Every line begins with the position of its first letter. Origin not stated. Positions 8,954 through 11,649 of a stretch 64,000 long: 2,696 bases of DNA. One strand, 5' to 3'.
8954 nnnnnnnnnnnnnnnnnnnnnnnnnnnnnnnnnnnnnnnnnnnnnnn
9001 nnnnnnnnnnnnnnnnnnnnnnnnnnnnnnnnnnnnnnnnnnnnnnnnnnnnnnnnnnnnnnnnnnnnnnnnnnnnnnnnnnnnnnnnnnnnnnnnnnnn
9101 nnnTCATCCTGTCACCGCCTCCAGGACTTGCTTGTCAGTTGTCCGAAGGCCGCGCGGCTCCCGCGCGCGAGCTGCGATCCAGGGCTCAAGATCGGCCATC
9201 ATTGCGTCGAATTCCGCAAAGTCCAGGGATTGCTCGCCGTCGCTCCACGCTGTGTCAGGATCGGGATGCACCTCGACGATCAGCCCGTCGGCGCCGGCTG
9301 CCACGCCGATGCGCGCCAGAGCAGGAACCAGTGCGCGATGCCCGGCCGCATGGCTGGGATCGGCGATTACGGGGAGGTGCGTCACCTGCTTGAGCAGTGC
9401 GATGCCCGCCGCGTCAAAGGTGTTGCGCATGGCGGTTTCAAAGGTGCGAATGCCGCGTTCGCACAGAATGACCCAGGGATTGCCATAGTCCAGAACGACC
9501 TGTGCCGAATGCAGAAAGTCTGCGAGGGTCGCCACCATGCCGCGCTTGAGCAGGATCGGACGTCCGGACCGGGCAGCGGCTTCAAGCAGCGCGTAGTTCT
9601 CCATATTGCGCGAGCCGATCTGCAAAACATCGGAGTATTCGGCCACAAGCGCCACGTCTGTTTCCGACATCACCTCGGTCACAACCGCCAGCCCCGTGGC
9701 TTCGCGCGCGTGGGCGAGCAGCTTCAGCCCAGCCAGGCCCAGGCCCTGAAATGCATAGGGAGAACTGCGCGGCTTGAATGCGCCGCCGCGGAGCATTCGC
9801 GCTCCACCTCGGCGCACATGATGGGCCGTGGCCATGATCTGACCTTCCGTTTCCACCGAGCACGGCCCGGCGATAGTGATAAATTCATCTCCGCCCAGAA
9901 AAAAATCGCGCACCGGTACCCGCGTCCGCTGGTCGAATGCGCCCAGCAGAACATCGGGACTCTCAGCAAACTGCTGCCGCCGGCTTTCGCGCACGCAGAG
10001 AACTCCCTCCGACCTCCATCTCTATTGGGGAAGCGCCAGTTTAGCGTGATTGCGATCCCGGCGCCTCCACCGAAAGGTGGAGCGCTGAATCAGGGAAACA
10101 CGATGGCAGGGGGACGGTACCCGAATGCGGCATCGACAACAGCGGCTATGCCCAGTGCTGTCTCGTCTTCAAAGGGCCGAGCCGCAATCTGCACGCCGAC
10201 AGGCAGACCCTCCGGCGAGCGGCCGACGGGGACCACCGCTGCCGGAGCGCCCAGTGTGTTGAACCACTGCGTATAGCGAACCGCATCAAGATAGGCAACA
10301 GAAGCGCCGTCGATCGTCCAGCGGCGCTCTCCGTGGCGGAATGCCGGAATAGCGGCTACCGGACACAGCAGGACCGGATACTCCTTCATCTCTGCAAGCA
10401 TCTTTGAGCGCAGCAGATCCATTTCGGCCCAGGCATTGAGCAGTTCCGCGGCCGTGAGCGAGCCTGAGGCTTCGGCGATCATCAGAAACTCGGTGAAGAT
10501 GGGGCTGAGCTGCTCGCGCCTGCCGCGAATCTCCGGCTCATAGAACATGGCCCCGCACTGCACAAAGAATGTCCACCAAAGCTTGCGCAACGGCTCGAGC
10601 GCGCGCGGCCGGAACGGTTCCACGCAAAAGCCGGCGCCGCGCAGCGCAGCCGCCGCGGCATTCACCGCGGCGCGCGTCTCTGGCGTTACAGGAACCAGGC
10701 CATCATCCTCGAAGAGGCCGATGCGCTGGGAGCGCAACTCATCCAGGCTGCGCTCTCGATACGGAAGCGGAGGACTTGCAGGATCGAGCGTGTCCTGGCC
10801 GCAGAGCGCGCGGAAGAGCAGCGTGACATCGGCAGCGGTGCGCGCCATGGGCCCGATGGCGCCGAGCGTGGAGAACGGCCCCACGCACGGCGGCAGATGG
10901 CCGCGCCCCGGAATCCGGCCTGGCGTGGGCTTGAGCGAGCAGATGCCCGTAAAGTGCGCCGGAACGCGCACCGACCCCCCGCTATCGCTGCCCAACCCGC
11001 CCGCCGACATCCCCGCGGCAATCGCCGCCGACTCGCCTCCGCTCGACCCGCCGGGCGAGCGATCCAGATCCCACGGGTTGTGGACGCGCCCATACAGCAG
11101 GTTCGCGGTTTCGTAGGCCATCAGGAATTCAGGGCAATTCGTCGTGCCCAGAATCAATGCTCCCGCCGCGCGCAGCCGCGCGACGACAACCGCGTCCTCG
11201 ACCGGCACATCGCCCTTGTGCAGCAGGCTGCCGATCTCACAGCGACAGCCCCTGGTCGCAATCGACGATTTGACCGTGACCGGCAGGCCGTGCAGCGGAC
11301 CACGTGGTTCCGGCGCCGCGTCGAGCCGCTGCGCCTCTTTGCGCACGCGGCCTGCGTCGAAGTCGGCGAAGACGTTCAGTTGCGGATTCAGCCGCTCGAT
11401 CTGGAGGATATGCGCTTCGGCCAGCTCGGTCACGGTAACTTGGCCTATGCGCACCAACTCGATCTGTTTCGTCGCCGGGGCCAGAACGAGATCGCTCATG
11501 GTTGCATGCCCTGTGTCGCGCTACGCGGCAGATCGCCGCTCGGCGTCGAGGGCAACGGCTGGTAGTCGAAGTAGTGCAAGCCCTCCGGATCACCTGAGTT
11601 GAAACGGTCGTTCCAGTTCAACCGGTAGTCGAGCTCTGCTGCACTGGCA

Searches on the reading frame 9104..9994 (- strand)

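Call 7: search_protein_families(library=pfam, proteins=[window:9104-9994:-], max_evalue=0.00001)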
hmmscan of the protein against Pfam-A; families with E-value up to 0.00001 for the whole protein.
window:9104-9994:- (296 aa): 2 families
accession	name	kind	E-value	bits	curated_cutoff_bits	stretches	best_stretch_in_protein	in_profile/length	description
PF00793.26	DAHP_synth_1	-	5.7e-69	232.5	25.5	1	31-265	10-260/270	DAHP synthetase I family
PF03102.20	NeuB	-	5.3e-07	29.8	22.1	1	93-270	61-230/241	NeuB family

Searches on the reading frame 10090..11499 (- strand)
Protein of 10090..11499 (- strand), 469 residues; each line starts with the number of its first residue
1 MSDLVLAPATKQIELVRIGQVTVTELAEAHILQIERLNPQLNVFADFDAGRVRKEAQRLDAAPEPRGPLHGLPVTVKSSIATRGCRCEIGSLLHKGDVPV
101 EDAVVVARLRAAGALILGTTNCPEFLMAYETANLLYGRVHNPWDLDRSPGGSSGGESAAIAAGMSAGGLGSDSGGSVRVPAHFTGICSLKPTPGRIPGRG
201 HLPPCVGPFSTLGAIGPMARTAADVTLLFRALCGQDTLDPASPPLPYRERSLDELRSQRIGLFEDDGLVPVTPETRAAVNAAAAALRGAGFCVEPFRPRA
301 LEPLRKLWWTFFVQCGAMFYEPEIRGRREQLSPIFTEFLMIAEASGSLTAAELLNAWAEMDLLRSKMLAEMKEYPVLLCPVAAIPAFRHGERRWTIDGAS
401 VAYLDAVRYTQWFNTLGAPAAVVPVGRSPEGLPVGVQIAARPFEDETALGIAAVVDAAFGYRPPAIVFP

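Call 7: search_protein_families(library=pfam, proteins=[window:10090-11499:-], max_evalue=0.00001)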
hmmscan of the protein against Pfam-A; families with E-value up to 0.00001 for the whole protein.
window:10090-11499:- (469 aa): 1 family
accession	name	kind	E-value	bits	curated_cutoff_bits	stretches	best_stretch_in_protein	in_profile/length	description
PF01425.27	Amidase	-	1.8e-102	344.2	27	1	25-449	1-445/445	Amidase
